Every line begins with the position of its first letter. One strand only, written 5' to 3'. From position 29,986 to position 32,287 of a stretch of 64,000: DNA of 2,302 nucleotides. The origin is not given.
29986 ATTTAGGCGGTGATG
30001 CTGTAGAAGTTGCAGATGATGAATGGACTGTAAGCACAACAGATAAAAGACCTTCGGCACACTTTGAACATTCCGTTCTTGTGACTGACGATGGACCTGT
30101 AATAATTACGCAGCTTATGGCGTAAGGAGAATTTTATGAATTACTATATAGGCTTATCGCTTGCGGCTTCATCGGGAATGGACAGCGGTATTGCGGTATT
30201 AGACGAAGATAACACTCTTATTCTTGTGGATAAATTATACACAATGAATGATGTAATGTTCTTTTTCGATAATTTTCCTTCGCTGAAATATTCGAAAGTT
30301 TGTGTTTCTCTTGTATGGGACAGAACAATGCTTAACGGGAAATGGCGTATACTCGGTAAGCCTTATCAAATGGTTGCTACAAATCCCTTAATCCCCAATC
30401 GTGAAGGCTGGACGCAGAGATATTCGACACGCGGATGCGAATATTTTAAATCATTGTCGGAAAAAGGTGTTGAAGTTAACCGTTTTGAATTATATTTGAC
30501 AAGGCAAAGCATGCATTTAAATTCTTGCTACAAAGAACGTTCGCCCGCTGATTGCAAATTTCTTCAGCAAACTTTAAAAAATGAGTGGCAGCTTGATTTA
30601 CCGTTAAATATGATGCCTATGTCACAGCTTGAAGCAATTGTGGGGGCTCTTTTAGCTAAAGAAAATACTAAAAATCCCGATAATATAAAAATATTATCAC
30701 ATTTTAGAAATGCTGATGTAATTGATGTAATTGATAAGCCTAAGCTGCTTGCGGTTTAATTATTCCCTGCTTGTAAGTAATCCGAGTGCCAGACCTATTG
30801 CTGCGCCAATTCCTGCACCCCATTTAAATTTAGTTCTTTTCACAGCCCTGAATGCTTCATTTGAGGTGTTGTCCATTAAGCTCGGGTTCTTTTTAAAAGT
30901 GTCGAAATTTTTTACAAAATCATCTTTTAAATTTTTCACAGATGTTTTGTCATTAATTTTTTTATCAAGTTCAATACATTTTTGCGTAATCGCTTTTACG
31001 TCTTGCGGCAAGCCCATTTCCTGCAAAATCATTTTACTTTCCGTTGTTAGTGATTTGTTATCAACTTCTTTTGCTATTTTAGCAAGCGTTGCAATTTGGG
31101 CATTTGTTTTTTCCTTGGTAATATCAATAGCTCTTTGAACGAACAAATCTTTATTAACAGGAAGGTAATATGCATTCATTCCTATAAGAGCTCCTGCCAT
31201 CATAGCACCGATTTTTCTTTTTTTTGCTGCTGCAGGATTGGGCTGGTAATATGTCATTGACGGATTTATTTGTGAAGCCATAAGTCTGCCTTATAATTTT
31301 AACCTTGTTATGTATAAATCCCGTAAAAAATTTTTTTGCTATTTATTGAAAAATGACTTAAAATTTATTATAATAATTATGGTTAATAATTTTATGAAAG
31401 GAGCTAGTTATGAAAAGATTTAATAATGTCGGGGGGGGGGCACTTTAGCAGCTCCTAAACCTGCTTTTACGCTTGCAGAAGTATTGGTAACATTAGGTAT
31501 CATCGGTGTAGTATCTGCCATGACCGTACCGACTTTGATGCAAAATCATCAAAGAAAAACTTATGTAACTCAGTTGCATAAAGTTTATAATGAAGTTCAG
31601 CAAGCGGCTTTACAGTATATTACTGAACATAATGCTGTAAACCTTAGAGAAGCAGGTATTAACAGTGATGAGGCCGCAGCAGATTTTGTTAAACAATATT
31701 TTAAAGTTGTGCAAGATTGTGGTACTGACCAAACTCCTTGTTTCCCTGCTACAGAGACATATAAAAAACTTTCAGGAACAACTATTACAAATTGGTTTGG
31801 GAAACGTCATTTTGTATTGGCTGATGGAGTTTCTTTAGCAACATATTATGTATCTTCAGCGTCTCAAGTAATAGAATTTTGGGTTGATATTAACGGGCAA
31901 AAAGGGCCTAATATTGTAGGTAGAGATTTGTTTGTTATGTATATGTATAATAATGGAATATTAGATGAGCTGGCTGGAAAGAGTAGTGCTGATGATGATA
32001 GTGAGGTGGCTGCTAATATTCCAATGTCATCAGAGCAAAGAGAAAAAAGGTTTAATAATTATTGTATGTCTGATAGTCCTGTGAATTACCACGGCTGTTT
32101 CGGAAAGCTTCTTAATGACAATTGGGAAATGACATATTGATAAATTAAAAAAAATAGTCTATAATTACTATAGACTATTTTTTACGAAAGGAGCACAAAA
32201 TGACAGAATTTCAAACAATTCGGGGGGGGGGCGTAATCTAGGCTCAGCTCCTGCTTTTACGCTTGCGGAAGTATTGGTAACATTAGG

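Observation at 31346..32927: Multi-locus pilin contingency system: a G10/G11 run sits in the leader of 7 of 9 prepilin-like genes, and every one is out of frame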

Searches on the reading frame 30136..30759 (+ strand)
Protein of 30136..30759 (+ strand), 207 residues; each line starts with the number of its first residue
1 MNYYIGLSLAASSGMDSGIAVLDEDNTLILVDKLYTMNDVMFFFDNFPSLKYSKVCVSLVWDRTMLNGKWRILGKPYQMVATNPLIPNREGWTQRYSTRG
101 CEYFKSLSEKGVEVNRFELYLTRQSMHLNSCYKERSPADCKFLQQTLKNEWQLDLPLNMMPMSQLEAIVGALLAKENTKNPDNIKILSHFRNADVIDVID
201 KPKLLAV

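Call 12: find_encoding_contigs(protein=window:30136-30759:+, flank=10000, max_places=10)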
Protein window:30136-30759:+ (207 aa): 23 contigs read that carry it; 8 places shown.
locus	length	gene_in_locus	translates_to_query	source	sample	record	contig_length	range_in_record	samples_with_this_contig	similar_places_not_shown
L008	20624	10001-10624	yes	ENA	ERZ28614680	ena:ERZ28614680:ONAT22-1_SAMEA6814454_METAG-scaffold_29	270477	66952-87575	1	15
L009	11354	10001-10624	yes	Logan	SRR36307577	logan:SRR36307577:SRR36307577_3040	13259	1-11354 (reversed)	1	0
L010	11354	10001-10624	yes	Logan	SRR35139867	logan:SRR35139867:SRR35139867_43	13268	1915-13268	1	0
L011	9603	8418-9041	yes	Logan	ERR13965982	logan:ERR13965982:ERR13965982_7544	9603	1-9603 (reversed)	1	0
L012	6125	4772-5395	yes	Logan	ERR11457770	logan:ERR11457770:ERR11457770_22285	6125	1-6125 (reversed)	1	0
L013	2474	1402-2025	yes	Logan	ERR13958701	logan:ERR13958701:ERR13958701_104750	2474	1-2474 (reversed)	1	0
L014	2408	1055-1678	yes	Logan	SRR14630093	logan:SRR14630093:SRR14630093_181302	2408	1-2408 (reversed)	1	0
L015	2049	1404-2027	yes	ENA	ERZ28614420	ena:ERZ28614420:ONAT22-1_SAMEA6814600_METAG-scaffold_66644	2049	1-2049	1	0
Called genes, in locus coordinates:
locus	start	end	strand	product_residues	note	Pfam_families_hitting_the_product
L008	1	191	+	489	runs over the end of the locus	PF00749:tRNA-synt_1c, PF19269:Anticodon_2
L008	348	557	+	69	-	-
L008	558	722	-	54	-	-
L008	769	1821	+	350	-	PF01795:Methyltransf_5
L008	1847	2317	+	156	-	-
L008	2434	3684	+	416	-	PF08668:HDOD (weak), PF13487:HD_5, PF01966:HD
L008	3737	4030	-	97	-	-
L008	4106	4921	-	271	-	-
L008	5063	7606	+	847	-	PF02518:HATPase_c, PF00204:DNA_gyraseB, PF01751:Toprim, PF18053:GyrB_insert (faint), PF00986:DNA_gyraseB_C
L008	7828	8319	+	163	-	-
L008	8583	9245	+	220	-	PF00406:ADK, PF13207:AAA_17, PF05191:ADK_lid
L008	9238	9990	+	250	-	PF00557:Peptidase_M24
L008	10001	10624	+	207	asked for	-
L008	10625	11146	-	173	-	-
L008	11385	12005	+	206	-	-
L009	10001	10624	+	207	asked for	-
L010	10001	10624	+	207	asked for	-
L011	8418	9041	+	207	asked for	-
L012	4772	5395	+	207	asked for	-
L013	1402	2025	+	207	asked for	-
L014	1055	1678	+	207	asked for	-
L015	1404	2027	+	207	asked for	-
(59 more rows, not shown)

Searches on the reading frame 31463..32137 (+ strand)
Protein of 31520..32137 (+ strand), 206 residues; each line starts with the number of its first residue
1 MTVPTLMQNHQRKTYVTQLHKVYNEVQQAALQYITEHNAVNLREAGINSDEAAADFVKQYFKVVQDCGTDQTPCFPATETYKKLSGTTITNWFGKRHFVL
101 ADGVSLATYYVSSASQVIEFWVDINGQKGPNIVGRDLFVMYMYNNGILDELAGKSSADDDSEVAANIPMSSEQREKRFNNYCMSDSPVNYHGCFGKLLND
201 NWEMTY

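Call 18: find_related_loci(query=A1, collection=genome_contigs, flank=2500)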
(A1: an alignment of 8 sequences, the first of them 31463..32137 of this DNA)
Query A1 (225 aa) in genome_contigs; peptide patterns used: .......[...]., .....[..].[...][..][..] (x = any residue, [..] = any of these).
593 stretches matched a pattern (row limit reached: there are more); 577 encode a relative of the query (tblastn E <= 1e-3); the best 80 are kept; 80 distinct loci.
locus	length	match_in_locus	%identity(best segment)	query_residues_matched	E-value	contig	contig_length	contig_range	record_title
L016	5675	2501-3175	80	1-225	9e-128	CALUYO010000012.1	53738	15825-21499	MAG: Candidatus Gastranaerophilales bacterium isolate BRZ_LG__bin75 genome assembly, contig: BRZ_LG__NODE_781_length_537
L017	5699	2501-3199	71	1-225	4e-115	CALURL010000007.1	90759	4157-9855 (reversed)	MAG: Candidatus Gastranaerophilales bacterium isolate BRZ_E__bin82 genome assembly, contig: BRZ_E__NODE_392_length_90759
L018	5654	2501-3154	61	1-225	2e-91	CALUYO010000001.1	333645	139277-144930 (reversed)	MAG: Candidatus Gastranaerophilales bacterium isolate BRZ_LG__bin75 genome assembly, contig: BRZ_LG__NODE_8_length_33364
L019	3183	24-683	55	1-225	4e-80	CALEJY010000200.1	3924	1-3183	MAG TPA_asm: uncultured Candidatus Melainabacteria bacterium isolate SRR1747039_bin.65_CONCOCT_v1.1_MAG genome assembly,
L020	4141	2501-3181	55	1-225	4e-79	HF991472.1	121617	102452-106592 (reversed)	Clostridium sp. CAG:967 genomic scaffold, scf42, whole genome shotgun sequence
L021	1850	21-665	51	1-225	5e-81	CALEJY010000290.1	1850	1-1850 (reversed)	MAG TPA_asm: uncultured Candidatus Melainabacteria bacterium isolate SRR1747039_bin.65_CONCOCT_v1.1_MAG genome assembly,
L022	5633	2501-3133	54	1-224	1e-75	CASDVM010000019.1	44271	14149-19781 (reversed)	uncultured bacterium isolate SI.A48.metabat-bins.122 genome assembly, contig: SI.A48.metabat-bins.122.fa_k141_164834, wh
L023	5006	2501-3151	56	1-225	1e-75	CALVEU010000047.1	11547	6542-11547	MAG: Candidatus Gastranaerophilales bacterium isolate BRZ_SC__bin9 genome assembly, contig: BRZ_SC__NODE_8852_length_115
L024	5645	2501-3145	55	1-225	1e-75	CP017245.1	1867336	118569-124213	Candidatus Melainabacteria bacterium MEL.A1 chromosome, complete genome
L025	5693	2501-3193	50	1-225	6e-75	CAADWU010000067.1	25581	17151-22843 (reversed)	TPA_asm: Candidatus Gastranaerophilales bacterium, isolate HGM07947, WGS project CAADWU010000000 data, contig: ERS396310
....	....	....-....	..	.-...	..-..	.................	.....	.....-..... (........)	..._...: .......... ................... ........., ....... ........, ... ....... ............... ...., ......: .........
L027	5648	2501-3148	56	1-225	7e-74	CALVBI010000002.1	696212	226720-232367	MAG: Candidatus Gastranaerophilales bacterium isolate BRZ_DM__bin106 genome assembly, contig: BRZ_DM__NODE_3_length_6962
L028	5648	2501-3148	53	1-225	8e-73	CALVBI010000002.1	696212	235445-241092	MAG: Candidatus Gastranaerophilales bacterium isolate BRZ_DM__bin106 genome assembly, contig: BRZ_DM__NODE_3_length_6962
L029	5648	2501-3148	52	1-225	6e-72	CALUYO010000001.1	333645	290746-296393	MAG: Candidatus Gastranaerophilales bacterium isolate BRZ_LG__bin75 genome assembly, contig: BRZ_LG__NODE_8_length_33364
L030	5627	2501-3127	56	1-225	2e-69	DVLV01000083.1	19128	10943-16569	MAG TPA_asm: Candidatus Stercorousia faecigallinarum isolate CHK154-323 CHK154__C206716_L19128_ERR2241939, whole genome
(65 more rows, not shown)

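Call 34: list_cluster_members(proteins=[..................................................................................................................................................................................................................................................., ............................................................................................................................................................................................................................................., window:31520-32137:+, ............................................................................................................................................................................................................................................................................, window:59685-60410:+, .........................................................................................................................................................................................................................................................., window:2265-2918:-, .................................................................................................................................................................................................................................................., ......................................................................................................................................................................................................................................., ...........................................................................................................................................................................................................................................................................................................])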
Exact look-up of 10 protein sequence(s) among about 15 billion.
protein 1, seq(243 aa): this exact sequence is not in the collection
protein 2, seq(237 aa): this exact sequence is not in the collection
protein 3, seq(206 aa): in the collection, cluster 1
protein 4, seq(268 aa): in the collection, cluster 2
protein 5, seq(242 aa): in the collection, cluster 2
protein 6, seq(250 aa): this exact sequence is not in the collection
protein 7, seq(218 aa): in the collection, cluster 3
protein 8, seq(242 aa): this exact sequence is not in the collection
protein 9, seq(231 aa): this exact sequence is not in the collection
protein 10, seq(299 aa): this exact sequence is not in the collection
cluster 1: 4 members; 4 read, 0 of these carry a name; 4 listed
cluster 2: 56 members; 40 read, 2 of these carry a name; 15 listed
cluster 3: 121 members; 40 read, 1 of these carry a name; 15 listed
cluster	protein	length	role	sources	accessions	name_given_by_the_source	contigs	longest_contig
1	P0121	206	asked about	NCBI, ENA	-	-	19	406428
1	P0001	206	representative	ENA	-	-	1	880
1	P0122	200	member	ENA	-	-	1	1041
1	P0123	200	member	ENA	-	-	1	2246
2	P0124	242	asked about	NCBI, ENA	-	-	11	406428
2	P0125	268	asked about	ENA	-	-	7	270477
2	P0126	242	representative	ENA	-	-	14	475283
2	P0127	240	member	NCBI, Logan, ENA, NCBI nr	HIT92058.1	MAG TPA: type II secretion system protein [Candidatus Stercorousia faecigallinarum] | type II secretion system protein [Candidatus Stercorousia faecigallinarum]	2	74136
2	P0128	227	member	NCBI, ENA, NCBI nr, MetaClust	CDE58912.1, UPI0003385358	unknown [Fusobacterium sp. CAG:439] | status=active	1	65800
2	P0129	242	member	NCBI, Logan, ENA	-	-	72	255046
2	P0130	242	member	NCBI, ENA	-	-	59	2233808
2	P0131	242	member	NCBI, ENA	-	-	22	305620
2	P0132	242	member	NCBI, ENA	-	-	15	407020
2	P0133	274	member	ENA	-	-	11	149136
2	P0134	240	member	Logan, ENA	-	-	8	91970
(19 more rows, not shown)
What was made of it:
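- On Type IV pilin / pseudopilin (class III signal peptide) proteins: NCBI names a cluster member 'type II secretion system protein' (call 34).
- The exact ON and OFF proteins are on 7 and 11 contigs (call 34).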

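Call 35: find_encoding_contigs(protein=P0124, flank=1200, max_places=10)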
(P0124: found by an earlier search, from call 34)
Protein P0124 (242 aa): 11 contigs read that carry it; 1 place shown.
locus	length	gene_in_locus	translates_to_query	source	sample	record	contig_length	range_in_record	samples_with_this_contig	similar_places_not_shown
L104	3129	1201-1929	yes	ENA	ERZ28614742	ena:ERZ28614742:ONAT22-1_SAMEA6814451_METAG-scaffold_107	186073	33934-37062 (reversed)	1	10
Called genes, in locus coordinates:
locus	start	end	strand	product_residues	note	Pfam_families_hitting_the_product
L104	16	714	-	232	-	-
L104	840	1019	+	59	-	-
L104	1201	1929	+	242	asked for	PF20318:DUF6613 (weak)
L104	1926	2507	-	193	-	PF02572:CobA_CobO_BtuR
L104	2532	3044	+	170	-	PF01812:5-FTHF_cyc-lig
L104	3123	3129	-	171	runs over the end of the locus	-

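Call 36: find_encoding_contigs(protein=P0125, flank=1200, max_places=10)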
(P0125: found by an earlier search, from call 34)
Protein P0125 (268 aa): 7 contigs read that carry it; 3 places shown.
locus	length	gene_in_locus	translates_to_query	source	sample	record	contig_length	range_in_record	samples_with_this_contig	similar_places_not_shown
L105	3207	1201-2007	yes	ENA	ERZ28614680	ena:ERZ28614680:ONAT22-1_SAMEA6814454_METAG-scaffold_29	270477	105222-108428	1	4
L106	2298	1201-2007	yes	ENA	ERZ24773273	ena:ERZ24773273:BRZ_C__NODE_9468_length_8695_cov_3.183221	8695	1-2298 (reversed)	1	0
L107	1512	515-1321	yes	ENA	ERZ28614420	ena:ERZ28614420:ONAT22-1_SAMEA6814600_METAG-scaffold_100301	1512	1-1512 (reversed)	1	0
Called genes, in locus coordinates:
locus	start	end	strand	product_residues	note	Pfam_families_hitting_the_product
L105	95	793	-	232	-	-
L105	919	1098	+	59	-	-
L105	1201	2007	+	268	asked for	PF20318:DUF6613 (weak)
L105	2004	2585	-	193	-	PF02572:CobA_CobO_BtuR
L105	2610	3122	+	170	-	PF01812:5-FTHF_cyc-lig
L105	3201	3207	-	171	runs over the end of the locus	-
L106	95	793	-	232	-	-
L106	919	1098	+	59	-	-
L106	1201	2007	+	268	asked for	PF20318:DUF6613 (weak)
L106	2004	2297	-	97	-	?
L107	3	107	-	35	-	?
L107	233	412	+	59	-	-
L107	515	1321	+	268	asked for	PF20318:DUF6613 (weak)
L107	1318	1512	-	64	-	?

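Call 48: predict_structure(alignment_id=A3)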
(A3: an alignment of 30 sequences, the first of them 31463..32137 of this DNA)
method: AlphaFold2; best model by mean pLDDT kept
length: 225 residues; sequences in the alignment: 30
mean_pLDDT: 86.2   pTM: 0.80
mean pLDDT of the five models: 86.2, 85.5, 84.8, 82.3, 77.7
residues with pLDDT >= 90: 153; 70-90: 34; 50-70: 20; < 50: 18
segments of 3 or more residues with pLDDT < 50: 1-4, 10-12, 14-20
pLDDT, mean of each block of 10 residues (from residue 1): 47 46 58 86 96 97 97 98 96 93 93 96 95 93 84 94 95 71 86 92 90 93 84
secondary structure, 60 per line:
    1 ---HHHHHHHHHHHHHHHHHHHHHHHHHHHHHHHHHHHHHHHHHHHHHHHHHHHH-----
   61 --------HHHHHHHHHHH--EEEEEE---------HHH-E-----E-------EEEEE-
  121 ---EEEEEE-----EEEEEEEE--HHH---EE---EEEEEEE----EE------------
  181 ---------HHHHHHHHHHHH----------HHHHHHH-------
elements in order: H4-55 H69-79 E82-87 E115-119 E124-129 E135-142 E156-162 H190-201 H212-218
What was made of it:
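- On Type IV pilin / pseudopilin (class III signal peptide) proteins: The AlphaFold2 model (pLDDT 86) has a 52-residue N-terminal helix followed by 5 strands (call 48).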

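Call 51: fold_search(model_id=the predicted structure, library=pdb)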
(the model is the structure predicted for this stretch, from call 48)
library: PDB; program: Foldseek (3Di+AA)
matches with E <= 10: 94; with E <= 0.001: 0
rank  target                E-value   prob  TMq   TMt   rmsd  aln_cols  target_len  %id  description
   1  5lhx_A                2.2e+00  0.08  0.15  0.32   5.5        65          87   15  PB3 Domain of Drosophila melanogaster PLK4 (Sak) (released 2017-03-01)
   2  4tsm_A                2.2e+00  0.07  0.22  0.12   9.7       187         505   11  MBP-fusion protein of PilA1 from C. difficile R20291 residues 26-166 (released 2015-01-14)
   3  1ee8_A                2.4e+00  0.02  0.13  0.12  11.7       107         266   14  CRYSTAL STRUCTURE OF MUTM (FPG) PROTEIN FROM THERMUS THERMOPHILUS HB8 (released 2001-01-31)
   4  8ath_A                2.6e+00  0.03  0.13  0.16  10.8        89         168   10  CRYSTAL STRUCTURE OF LAMP1 IN COMPLEX WITH FAB-B. (released 2023-03-01)
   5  4g7n_A                2.9e+00  0.01  0.09  0.10  12.9       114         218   10  The Structure of the Plk4 Cryptic Polo Box Reveals Two Tandem Polo Boxes Required for Centriole Duplication (released 2012-10-10)
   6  7t31_A                3.3e+00  0.08  0.23  0.12   9.6       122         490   11  X-ray Structure of Clostridiodies difficile PilW (released 2022-10-19)
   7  6t8s_BBB              3.3e+00  0.05  0.16  0.25  10.7       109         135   13  Structure of the major Type IV pilin PilA1 from Clostridium difficile (released 2020-03-25)
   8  4fma_D                3.3e+00  0.03  0.18  0.13  16.0       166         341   10  EspG structure (released 2012-09-05)
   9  8bo9_C                3.3e+00  0.03  0.14  0.17   7.8        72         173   11  NanoLuc-D9R/H57A/K89R mutant complexed with azacoelenterazine bound in intra-barrel catalytic site (released 2023-09-27)
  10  2k4v_MODEL_1_A        3.3e+00  0.02  0.13  0.19   7.1        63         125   11  Solution structure of uncharacterized protein PA1076 from Pseudomonas aeruginosa. Northeast Structural Genomic (released 2008-08-19)
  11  7snr_B                3.3e+00  0.02  0.13  0.18   8.2        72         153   11  2.00A Resolution Structure of NanoLuc Luciferase (released 2022-11-16)
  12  6v5b_C                3.5e+00  0.05  0.12  0.13   3.0        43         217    9  Human Drosha and DGCR8 in complex with Primary MicroRNA (MP/RNA complex) - Active state (released 2020-04-08)
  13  4fma_J                3.5e+00  0.03  0.15  0.10  13.2       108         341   12  EspG structure (released 2012-09-05)
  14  6mf6_A                3.5e+00  0.02  0.12  0.11  16.3       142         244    4  Crystal structure of budding yeast Cdc5 polo-box domain in complex with the Dbf4 polo-interacting region. (released 2020-02-19)
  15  3pcs_B                3.7e+00  0.06  0.18  0.13   8.5       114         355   12  Structure of EspG-PAK2 autoinhibitory Ialpha3 helix complex (released 2011-01-05)
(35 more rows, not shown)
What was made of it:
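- Tried and rejected: Foldseek gave nothing significant (call 51).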
